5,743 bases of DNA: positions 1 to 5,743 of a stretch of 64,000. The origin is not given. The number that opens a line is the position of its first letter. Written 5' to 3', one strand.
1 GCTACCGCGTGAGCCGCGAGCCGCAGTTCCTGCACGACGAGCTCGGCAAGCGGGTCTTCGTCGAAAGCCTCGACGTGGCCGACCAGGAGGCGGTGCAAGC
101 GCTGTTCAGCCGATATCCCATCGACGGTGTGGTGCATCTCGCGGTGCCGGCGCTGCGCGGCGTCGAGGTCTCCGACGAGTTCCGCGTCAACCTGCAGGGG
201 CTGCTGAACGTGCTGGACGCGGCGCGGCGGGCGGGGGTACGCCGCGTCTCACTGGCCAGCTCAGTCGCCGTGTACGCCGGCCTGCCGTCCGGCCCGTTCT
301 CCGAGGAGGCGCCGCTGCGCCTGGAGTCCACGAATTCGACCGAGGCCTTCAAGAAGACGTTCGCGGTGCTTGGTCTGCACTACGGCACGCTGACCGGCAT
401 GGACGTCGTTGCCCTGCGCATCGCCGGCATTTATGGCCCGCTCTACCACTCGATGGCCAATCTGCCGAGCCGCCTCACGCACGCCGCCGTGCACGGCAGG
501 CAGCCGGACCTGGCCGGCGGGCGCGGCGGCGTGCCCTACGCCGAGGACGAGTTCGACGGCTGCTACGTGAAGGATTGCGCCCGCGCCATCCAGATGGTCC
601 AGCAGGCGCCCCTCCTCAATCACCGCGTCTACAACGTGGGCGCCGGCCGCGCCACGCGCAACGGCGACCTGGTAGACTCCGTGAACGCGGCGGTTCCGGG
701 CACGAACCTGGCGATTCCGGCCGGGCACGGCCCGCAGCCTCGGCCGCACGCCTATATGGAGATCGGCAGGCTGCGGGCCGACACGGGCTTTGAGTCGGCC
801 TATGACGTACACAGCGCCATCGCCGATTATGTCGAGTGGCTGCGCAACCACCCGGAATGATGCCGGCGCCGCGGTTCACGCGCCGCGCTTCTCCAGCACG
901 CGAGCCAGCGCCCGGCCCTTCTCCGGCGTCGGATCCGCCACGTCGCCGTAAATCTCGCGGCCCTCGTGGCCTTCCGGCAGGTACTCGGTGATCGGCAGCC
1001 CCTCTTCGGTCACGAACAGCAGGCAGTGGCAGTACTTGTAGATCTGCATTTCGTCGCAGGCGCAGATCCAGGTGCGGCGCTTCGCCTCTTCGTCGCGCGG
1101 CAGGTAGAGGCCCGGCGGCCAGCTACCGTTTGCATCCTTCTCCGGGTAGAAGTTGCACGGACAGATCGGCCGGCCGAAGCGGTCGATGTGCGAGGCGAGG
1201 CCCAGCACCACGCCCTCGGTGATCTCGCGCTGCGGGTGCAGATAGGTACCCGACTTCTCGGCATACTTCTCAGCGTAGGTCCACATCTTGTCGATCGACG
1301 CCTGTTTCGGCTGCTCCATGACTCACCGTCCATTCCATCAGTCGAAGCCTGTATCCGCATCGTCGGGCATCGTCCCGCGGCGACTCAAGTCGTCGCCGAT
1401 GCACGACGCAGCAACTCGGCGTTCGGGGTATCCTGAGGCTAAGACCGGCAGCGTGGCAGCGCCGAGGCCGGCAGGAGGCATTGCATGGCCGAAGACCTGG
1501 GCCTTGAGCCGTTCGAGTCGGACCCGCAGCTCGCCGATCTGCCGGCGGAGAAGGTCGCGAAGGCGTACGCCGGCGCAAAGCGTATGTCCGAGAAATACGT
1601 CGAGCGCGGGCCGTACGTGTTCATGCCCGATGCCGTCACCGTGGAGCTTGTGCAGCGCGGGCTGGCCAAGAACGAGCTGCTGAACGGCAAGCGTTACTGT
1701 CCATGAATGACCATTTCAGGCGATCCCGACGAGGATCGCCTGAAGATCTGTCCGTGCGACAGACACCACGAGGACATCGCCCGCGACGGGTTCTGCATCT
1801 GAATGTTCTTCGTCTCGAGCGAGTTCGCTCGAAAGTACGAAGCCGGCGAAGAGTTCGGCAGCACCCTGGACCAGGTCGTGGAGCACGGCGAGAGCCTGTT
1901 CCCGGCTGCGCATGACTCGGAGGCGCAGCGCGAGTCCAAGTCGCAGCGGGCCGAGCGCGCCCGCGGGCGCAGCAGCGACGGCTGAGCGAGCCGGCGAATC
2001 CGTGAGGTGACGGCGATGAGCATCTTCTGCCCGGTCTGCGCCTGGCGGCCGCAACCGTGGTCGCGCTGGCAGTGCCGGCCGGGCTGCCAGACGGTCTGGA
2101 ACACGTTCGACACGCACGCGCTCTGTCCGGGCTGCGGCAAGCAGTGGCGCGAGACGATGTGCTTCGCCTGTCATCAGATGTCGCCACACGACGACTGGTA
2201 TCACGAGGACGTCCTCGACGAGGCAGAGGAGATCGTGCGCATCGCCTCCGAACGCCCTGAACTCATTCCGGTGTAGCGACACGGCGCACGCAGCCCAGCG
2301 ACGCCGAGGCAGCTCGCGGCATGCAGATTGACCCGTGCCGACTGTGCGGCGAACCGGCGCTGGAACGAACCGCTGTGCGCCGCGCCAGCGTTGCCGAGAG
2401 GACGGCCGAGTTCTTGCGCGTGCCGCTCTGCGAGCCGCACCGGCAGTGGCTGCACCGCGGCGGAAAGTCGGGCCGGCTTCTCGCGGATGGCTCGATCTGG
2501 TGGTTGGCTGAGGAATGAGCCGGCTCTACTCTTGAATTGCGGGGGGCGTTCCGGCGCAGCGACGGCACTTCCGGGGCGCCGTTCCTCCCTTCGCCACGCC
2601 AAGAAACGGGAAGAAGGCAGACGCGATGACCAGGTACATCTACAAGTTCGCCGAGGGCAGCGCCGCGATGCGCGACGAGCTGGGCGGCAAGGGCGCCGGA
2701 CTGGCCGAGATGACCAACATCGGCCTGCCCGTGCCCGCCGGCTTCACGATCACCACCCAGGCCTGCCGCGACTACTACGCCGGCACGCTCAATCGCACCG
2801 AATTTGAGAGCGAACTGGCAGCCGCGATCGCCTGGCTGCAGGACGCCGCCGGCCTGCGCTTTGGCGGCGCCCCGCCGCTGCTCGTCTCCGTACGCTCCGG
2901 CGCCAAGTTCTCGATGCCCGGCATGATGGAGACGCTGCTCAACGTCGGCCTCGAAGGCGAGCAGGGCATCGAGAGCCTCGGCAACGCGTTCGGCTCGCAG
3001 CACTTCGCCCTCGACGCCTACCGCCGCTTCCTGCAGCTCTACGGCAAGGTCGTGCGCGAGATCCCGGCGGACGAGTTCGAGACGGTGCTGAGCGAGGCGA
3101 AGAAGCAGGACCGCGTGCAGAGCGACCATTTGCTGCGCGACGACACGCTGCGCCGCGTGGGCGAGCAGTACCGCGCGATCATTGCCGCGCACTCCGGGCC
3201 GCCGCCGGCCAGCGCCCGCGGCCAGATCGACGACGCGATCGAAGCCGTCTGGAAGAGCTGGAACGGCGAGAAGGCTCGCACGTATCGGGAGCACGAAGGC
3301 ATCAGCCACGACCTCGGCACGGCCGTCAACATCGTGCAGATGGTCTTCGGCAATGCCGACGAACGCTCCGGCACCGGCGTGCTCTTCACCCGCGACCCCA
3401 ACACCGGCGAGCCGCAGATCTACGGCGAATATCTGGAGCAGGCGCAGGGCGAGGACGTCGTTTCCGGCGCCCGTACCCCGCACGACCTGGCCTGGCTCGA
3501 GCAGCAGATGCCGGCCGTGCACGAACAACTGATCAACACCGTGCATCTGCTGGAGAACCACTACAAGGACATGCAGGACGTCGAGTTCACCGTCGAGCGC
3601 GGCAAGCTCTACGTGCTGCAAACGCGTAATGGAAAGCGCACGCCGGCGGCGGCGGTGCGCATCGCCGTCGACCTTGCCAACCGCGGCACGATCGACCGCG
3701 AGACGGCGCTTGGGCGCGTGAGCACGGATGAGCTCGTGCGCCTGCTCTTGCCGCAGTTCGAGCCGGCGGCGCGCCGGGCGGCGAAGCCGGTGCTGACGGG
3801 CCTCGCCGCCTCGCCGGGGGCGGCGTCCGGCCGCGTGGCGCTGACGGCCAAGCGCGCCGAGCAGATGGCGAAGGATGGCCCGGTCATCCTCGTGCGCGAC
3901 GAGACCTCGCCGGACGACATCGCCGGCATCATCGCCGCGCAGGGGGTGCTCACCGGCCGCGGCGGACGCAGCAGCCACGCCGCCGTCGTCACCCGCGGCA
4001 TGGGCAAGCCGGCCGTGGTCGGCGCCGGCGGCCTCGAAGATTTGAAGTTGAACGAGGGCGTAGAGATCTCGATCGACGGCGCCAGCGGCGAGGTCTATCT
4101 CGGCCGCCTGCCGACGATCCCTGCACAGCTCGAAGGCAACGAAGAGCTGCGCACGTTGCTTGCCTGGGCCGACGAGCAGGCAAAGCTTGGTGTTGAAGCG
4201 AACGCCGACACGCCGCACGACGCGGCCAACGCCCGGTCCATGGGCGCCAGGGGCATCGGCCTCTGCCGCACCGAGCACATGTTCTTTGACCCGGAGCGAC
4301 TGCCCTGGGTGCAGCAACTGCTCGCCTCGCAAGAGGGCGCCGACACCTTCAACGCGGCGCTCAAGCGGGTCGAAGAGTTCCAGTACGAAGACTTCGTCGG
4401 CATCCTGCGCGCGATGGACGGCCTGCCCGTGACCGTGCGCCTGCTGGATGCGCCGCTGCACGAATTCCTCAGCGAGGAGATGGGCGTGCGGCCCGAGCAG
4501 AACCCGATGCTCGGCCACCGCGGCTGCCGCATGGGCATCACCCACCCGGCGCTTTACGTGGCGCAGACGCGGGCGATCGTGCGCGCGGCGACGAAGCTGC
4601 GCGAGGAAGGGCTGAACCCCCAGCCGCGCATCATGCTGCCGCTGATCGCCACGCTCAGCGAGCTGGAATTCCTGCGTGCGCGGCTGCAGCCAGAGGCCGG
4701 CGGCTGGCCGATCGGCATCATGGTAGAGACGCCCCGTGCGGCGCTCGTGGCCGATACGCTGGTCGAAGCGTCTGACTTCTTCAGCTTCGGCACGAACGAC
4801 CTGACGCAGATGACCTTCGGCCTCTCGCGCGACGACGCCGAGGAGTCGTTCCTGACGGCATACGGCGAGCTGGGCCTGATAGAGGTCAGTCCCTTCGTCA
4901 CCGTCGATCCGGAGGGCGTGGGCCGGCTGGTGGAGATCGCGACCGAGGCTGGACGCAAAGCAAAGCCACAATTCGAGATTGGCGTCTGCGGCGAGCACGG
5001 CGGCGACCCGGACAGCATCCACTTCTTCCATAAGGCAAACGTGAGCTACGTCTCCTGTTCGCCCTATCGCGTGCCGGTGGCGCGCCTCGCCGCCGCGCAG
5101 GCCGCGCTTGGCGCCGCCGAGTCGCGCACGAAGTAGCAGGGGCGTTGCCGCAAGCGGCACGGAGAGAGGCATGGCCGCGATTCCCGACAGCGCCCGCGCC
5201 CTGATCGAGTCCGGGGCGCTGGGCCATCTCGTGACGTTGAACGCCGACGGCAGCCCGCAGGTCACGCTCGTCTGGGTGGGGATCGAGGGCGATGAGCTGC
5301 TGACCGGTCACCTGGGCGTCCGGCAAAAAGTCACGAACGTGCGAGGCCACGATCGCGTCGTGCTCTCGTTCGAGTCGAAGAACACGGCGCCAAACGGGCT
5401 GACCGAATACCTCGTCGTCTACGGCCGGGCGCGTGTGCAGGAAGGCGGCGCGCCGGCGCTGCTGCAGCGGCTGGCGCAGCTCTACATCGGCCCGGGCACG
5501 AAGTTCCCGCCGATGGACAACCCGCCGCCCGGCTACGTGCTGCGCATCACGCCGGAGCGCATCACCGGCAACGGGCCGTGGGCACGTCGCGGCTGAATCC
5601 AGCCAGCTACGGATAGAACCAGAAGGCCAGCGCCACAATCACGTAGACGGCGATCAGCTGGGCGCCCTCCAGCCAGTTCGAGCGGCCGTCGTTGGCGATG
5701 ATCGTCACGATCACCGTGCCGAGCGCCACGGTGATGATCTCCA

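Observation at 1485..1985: FTR-like gene in which both redox-active cysteines are replaced by in-frame UGA, i.e. a candidate double-selenocysteine protein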

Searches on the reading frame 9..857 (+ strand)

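Call 44: search_protein_families(library=pfam, proteins=[window:9-857:+], max_evalue=0.01)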
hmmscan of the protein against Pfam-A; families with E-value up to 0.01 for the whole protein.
window:9-857:+ (283 aa): 6 families
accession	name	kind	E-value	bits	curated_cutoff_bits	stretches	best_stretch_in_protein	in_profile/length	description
PF01370.27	Epimerase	-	2.8e-22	79.8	20.9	1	16-211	43-240/240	NAD dependent epimerase/dehydratase family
PF16363.11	GDP_Man_Dehyd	-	1.8e-14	54.4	27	1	10-228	48-265/332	GDP-mannose 4,6 dehydratase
PF01073.25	3Beta_HSD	-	6.2e-06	25.9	22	1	20-154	51-194/280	3-beta hydroxysteroid dehydrogenase/isomerase family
PF13460.12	NAD_binding_10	-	0.0031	17.9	27.2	1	13-93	38-106/184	NAD(P)H-binding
PF02719.21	Polysacc_synt_2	-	0.0057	16.3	20.2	1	20-84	60-127/293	Polysaccharide biosynthesis protein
PF04321.23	RmlD_sub_bind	-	0.0079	15.7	27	0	18-103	32-119/287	RmlD substrate binding domain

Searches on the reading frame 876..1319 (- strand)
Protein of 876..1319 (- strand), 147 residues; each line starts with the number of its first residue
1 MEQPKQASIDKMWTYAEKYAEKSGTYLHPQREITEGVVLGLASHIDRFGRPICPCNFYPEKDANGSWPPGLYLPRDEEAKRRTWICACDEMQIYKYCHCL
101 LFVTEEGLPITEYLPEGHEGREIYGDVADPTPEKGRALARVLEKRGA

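Call 6: search_protein_families(library=pfam, proteins=[window:879-1319:-], max_evalue=0.1)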
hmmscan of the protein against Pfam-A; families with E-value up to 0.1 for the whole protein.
seq(147 aa): 1 family
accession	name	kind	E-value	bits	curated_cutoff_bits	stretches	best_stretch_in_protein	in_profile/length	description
PF02943.20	FeThRed_B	-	4.1e-19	69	22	2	9-64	2-57/106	Ferredoxin thioredoxin reductase catalytic beta chain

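Call 7: search_protein_families(library=ncbifam, proteins=[window:879-1319:-], max_evalue=0.1)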
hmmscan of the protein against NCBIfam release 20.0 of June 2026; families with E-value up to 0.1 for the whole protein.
seq(147 aa): 1 family
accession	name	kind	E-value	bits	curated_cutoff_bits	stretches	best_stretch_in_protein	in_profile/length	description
NF041072.1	FtrB_double_U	equivalog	4.5e-09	36.2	160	1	7-112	7-100/121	FtrB family double-selenoprotein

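Call 62: find_encoding_contigs(protein=window:876-1319:-, flank=3000, max_places=4)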
Protein window:876-1319:- (147 aa): 3 contigs read that carry it; 2 places shown.
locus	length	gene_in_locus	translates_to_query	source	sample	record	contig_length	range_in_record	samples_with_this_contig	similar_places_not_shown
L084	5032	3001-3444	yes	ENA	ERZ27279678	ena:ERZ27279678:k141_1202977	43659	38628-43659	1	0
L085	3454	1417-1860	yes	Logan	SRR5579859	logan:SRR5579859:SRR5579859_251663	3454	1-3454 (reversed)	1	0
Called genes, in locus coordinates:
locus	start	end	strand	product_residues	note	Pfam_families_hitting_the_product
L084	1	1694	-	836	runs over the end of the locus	PF01326:PPDK_N, PF00391:PEP-utilizers, PF02896:PEP-utilizers_C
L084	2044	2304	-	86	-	-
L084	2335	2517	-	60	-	-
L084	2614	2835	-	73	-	PF02943:FeThRed_B (weak)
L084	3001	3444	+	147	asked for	PF02943:FeThRed_B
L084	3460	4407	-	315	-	PF00106:adh_short (faint), PF01073:3Beta_HSD, PF01370:Epimerase, PF08659:KR, PF13460:NAD_binding_10 (weak), PF16363:GDP_Man_Dehyd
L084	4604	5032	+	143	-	?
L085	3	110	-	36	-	?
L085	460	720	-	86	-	-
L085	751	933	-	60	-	-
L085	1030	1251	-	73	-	PF02943:FeThRed_B (weak)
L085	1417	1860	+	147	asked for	PF02943:FeThRed_B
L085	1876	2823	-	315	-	PF00106:adh_short (faint), PF01073:3Beta_HSD, PF01370:Epimerase, PF08659:KR, PF13460:NAD_binding_10 (weak), PF16363:GDP_Man_Dehyd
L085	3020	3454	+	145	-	?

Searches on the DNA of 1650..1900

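Call 48: search_rna_families(source=window, start=1650, end=1900, threshold=evalue, max_evalue=10)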
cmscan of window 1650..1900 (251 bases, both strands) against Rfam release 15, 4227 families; matches with E-value up to 10: 0.
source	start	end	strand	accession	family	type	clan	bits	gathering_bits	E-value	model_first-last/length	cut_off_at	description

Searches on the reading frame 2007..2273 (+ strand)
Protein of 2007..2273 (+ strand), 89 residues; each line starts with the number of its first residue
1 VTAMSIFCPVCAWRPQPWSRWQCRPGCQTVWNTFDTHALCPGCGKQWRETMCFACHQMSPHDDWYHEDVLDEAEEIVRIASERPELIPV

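Call 6: search_protein_families(library=pfam, proteins=[window:2007-2273:+], max_evalue=0.1)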
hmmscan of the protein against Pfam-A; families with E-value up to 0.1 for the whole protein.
seq(89 aa): 4 families
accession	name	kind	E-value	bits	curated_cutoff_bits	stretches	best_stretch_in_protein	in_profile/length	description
PF21944.1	Hemotin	-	0.0017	18.4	27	1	15-38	44-67/74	Hemotin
PF12773.13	DZR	-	0.0038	17.8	27.3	0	35-62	10-37/45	Double zinc ribbon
PF21533.2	EHMT1-2_CRR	-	0.012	16.4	27.5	1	19-72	28-81/94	Histone-lysine N-methyltransferase EHMT1/EHMT2, Cys-rich region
PF25095.1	C2H2-zf_KIN17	-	0.065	13.9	27.7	1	40-60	5-25/30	KIN17 C2H2-type zinc finger domain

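Call 7: search_protein_families(library=ncbifam, proteins=[window:2007-2273:+], max_evalue=0.1)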
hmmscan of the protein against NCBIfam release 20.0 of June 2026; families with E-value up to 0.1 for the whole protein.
seq(89 aa): 0 families

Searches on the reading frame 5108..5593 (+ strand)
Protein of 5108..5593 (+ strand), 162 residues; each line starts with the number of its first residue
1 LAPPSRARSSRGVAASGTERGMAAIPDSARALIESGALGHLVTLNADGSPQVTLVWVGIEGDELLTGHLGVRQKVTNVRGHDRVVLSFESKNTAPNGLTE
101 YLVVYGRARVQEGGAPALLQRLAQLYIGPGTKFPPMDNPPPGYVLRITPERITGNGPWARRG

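Call 44: search_protein_families(library=pfam, proteins=[window:5108-5593:+], max_evalue=0.01)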
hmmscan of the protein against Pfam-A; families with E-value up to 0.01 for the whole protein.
window:5108-5593:+ (162 aa): 2 families
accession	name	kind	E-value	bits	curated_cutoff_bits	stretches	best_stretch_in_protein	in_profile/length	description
PF01243.27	PNPOx_N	-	1.3e-07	32.4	28.1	1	26-153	2-117/120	Pyridoxamine 5'-phosphate oxidase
PF12900.13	Pyridox_ox_2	-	0.002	18.5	27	1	28-154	4-138/140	Pyridoxamine 5'-phosphate oxidase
